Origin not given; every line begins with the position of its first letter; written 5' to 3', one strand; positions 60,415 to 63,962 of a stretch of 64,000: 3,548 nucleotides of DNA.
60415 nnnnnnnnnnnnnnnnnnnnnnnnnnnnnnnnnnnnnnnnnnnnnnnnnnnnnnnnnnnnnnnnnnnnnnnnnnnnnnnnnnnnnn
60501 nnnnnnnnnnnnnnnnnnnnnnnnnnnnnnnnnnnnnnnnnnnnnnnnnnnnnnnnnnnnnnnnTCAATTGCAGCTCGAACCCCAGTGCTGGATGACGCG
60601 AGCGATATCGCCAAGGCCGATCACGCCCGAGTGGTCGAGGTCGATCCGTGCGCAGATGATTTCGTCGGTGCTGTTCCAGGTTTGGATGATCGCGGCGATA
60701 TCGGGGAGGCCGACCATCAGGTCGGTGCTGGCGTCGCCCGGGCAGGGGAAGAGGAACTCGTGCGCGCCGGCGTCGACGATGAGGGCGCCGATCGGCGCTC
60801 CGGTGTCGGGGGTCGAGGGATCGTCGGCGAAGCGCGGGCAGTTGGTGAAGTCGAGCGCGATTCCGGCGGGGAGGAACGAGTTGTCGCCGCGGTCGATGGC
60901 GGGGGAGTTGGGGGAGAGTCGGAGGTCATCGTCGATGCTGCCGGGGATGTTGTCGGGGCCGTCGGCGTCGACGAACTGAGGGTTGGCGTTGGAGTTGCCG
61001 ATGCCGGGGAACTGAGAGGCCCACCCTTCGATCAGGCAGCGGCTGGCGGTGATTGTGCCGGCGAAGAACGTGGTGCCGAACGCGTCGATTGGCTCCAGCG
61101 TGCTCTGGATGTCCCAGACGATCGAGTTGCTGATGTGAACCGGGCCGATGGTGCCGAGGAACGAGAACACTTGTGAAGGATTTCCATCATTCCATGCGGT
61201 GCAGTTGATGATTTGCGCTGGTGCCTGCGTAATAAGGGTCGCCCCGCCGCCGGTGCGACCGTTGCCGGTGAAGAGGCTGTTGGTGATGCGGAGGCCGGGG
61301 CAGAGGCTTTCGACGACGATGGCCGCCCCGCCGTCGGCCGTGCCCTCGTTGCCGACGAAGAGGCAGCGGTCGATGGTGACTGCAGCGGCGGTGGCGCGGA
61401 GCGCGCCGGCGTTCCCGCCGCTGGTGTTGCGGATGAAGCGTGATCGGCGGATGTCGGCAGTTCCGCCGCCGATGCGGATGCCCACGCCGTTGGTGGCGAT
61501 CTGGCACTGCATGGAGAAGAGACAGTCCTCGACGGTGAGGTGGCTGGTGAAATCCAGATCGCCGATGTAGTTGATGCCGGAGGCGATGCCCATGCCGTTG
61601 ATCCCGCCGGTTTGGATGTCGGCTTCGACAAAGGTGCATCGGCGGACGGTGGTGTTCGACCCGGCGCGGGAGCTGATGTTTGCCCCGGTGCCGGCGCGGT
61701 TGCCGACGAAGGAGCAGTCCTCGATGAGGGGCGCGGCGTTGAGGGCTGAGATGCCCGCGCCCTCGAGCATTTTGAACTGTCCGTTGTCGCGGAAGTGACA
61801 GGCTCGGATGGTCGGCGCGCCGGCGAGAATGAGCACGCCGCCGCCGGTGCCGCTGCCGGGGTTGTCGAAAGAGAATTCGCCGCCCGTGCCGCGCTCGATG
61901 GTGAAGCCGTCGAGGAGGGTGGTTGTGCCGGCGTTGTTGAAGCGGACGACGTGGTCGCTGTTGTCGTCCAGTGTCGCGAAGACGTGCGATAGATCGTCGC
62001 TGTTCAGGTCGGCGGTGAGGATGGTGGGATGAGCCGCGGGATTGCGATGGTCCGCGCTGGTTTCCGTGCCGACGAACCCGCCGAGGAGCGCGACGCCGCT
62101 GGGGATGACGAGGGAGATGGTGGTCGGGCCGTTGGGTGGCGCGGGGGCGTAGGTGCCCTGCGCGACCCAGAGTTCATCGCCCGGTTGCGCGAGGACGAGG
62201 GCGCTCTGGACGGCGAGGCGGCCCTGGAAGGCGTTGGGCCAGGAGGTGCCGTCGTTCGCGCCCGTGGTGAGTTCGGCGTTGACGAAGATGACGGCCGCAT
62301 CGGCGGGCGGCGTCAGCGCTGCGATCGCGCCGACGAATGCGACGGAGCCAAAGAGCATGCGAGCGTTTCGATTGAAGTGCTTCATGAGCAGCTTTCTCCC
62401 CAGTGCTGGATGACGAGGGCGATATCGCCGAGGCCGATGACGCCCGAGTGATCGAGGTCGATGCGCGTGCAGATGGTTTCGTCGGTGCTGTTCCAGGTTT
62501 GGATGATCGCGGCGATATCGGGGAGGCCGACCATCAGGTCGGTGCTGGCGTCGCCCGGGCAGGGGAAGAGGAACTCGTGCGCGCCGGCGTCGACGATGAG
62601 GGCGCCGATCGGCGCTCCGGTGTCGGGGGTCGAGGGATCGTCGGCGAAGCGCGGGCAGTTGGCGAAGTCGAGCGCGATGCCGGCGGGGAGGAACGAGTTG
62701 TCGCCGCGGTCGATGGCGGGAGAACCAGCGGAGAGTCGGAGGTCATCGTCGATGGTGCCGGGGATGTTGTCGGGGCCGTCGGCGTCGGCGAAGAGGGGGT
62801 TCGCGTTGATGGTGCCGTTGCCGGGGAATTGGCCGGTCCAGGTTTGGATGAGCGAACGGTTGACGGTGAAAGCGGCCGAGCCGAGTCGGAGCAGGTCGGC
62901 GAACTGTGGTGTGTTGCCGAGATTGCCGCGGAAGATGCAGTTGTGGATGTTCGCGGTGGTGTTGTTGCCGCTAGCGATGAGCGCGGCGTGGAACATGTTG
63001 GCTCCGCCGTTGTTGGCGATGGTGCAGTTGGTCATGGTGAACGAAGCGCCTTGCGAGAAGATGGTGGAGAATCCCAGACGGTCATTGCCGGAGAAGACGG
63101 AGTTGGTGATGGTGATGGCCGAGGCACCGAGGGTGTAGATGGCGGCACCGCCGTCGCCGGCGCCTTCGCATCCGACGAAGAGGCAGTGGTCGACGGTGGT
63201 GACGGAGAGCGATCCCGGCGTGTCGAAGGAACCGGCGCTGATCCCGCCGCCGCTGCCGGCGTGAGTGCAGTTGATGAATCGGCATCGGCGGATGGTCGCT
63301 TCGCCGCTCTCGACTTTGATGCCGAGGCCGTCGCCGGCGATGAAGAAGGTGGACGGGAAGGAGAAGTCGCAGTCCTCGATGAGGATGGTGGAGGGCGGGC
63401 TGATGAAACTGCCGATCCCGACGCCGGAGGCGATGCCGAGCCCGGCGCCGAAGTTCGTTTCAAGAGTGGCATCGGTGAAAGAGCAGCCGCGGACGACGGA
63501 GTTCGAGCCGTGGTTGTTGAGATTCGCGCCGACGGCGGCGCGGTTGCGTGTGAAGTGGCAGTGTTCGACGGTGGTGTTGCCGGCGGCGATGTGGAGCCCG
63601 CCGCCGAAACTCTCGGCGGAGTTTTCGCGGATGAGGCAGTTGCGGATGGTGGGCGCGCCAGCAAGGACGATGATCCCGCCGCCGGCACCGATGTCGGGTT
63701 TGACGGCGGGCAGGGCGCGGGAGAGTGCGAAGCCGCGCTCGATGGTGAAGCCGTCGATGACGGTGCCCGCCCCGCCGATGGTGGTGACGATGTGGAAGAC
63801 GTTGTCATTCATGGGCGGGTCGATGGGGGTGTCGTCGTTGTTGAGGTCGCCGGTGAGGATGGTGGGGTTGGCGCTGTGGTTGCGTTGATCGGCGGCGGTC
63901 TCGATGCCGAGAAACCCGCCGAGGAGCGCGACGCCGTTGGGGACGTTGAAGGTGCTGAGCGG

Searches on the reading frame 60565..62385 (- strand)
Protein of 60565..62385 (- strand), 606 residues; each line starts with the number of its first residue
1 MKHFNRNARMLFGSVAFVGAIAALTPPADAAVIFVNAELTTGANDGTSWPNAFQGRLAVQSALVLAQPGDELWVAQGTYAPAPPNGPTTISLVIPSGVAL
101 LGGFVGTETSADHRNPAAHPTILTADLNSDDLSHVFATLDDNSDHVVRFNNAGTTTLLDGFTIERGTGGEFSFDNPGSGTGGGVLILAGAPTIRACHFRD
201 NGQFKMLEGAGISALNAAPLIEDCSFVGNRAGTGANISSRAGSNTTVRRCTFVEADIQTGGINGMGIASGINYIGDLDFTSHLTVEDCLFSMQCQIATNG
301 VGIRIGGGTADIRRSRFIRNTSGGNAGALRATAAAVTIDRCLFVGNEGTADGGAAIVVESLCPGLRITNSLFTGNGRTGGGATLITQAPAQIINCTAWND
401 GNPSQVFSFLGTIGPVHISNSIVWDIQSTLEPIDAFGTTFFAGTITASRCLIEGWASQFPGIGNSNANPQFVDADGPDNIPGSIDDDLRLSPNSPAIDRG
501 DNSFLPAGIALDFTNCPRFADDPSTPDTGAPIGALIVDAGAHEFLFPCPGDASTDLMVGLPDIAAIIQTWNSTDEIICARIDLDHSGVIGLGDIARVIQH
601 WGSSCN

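Call 9: search_protein_families(library=pfam, proteins=[window:60565-62385:-], max_evalue=0.1)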
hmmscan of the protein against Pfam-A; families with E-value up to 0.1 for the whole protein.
window:60565-62385:- (606 aa): 2 families
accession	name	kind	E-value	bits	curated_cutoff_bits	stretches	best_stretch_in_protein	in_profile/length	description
PF13229.12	Beta_helix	-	6.7e-13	49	25.9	2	185-396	4-157/158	Right handed beta helix region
PF17161.10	DUF5123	-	0.014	17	35.1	0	246-300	2-44/113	Domain of unknown function (DUF5123)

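Call 10: search_protein_families(library=ncbifam, proteins=[window:60565-62385:-], max_evalue=0.1)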
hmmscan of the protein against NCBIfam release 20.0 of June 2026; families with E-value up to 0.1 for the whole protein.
window:60565-62385:- (606 aa): 1 family
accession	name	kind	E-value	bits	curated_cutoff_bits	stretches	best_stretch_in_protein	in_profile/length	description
NF041518.1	choice_anch_Q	domain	0.0011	19.2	25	1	487-532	16-46/58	choice-of-anchor Q domain-containing protein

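Call 63: find_homologous_proteins(query=window:60745-62292:-, max_evalue=0.00001)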
Query window:60745-62292:- (516 aa): 137 proteins with E <= 0.00001 among 8000 candidates; the best 120 are listed.
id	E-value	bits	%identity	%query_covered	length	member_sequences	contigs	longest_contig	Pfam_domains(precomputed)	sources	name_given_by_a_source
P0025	0.0e+0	1156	100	100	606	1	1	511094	PF13229.13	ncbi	-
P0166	9.4e-184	630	58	99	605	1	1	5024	PF13229.13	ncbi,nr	ncbi:MAG TPA: hypothetical protein VG797_07340 [Phycisphaerales bacterium]|nr:hypothetical protein [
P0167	9.5e-143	495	52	100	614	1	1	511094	PF13229.13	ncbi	-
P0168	1.2e-139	485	51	100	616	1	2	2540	PF13229.13,PF22842.4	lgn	-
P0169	7.9e-136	472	50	100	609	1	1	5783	PF13229.13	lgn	-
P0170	1.1e-126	442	47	100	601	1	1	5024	PF13229.13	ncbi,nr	ncbi:MAG TPA: right-handed parallel beta-helix repeat-containing protein [Phycisphaerales bacterium]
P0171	7.3e-115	403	46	99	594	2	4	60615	PF13229.13,PF00404.25,PF22842.4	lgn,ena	-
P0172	6.8e-106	373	44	99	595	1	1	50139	PF13229.13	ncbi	ncbi:MAG: right-handed parallel beta-helix repeat-containing protein [Phycisphaerales bacterium]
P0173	1.7e-101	359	45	99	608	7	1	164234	PF13229.13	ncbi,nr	ncbi:MAG: right-handed parallel beta-helix repeat-containing protein [Phycisphaerae bacterium]|nr:ri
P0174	8.0e-100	353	44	99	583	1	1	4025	PF13229.13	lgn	-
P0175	3.9e-99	351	43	99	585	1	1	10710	PF13229.13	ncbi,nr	ncbi:MAG: right-handed parallel beta-helix repeat-containing protein [Phycisphaerae bacterium]|nr:ri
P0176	1.7e-97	346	41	99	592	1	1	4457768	PF13229.13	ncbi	ncbi:MAG: GC-type dockerin domain-anchored protein [Phycisphaerales bacterium]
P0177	1.8e-96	342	42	99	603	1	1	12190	PF13229.13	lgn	-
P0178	3.6e-95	338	43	99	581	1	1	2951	PF13229.13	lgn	-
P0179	1.2e-92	329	40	100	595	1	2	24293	PF13229.13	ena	-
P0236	4.1e-35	140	32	92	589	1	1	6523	PF13229.13,PF18962.8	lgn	-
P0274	1.3e-21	95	30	98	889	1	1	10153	PF18962.8,PF19081.7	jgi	-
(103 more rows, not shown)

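Call 68: find_encoding_contigs(protein=P0167, flank=10000, max_places=2)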
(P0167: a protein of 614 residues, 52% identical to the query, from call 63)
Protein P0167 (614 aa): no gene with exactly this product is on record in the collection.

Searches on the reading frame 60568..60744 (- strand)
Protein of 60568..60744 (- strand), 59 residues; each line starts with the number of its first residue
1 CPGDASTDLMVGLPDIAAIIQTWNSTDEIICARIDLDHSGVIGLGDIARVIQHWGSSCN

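Call 43: find_related_loci(query=A3, collection=genome_contigs, flank=4000)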
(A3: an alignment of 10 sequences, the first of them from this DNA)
Query A3 (59 aa) in genome_contigs; peptide patterns used: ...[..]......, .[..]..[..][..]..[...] (x = any residue, [..] = any of these).
576 stretches matched a pattern (row limit reached: there are more); 68 encode a relative of the query (tblastn E <= 1e-3); 68 distinct loci.
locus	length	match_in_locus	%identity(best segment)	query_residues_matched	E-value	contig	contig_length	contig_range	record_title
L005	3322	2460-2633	57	1-58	4e-17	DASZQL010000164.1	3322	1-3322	MAG TPA_asm: Phycisphaerales bacterium isolate SMAG_U5997 k141_546202, whole genome shotgun sequence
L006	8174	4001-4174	58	1-59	2e-14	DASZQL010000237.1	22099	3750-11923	MAG TPA_asm: Phycisphaerales bacterium isolate SMAG_U5997 k141_63721, whole genome shotgun sequence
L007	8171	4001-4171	57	1-58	2e-14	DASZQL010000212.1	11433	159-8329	MAG TPA_asm: Phycisphaerales bacterium isolate SMAG_U5997 k141_713063, whole genome shotgun sequence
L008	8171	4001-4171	53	1-58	2e-13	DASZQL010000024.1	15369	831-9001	MAG TPA_asm: Phycisphaerales bacterium isolate SMAG_U5997 k141_438538, whole genome shotgun sequence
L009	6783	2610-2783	47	1-59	2e-12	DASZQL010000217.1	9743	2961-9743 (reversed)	MAG TPA_asm: Phycisphaerales bacterium isolate SMAG_U5997 k141_573409, whole genome shotgun sequence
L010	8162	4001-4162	41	1-58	2e-11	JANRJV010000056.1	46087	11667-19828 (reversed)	MAG: Planctomycetota bacterium isolate bins.524 k141_2106923, whole genome shotgun sequence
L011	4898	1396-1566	47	1-58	4e-11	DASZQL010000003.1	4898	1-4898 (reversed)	MAG TPA_asm: Phycisphaerales bacterium isolate SMAG_U5997 k141_516225, whole genome shotgun sequence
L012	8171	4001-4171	49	1-58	2e-10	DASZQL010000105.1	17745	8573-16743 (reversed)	MAG TPA_asm: Phycisphaerales bacterium isolate SMAG_U5997 k141_694074, whole genome shotgun sequence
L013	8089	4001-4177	32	1-59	7e-10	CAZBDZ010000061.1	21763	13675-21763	MAG TPA_asm: uncultured Phycisphaeraceae bacterium isolate binchicken_co16_301 genome assembly, contig: NODE_4030_length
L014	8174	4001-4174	38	1-58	2e-9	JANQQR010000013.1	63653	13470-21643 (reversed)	MAG: Phycisphaerales bacterium isolate IP29b_bin.33 k99_1864848, whole genome shotgun sequence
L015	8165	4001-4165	41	1-59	1e-9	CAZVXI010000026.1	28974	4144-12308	MAG TPA_asm: uncultured Isosphaeraceae bacterium isolate SRP141376_co3_461 genome assembly, contig: NODE_4231_length_289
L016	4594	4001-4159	42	1-55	3e-9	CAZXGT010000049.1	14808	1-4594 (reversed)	MAG TPA_asm: uncultured Phycisphaeraceae bacterium isolate binchicken_co8_97 genome assembly, contig: NODE_7257_length_1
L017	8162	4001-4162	43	1-58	3e-9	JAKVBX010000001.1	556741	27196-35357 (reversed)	MAG: Phycisphaerales bacterium isolate ALOHA_ZT_39 ZT-Phycisphaerales-9_1, whole genome shotgun sequence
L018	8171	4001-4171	33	1-58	4e-9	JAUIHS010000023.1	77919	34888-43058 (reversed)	MAG: Phycisphaerae bacterium isolate Co_bin.225 NODE_2751_length_77919_cov_1.590022, whole genome shotgun sequence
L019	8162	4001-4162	34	1-58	1e-8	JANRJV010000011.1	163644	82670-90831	MAG: Planctomycetota bacterium isolate bins.524 k141_3764755, whole genome shotgun sequence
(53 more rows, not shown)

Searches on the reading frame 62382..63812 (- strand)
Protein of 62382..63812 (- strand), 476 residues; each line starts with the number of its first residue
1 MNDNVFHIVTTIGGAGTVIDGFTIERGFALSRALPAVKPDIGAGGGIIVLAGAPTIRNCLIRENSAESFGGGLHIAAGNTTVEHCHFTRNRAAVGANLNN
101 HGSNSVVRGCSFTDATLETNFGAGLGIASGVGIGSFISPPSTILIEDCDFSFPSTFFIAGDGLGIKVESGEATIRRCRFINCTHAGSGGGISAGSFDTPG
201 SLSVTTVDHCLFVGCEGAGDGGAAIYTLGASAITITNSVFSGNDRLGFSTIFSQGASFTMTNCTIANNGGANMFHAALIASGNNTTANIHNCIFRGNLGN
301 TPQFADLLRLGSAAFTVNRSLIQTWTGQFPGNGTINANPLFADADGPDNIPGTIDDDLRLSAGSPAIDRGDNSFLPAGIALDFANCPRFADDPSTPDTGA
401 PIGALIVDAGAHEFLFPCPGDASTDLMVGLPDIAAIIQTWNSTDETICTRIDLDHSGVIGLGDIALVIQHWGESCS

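Call 9: search_protein_families(library=pfam, proteins=[window:62382-63812:-], max_evalue=0.1)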
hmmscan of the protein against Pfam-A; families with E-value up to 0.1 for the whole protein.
window:62382-63812:- (476 aa): 3 families
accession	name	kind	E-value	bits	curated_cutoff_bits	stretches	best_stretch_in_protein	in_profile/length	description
PF13229.12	Beta_helix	-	2.7e-18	66.5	25.9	2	43-191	22-142/158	Right handed beta helix region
PF17161.10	DUF5123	-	0.0011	20.6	35.1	1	258-345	1-92/113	Domain of unknown function (DUF5123)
PF12708.12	Pect-lyase_RHGA_epim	-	0.015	15.5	27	0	205-292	127-208/213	Rhamnogalacturonase A/epimerase, pectate lyase-like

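Call 10: search_protein_families(library=ncbifam, proteins=[window:62382-63812:-], max_evalue=0.1)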
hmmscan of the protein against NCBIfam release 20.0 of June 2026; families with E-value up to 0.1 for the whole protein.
window:62382-63812:- (476 aa): 1 family
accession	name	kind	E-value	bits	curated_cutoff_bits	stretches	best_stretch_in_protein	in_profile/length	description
NF041518.1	choice_anch_Q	domain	0.0019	18.4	25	1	357-402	16-46/58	choice-of-anchor Q domain-containing protein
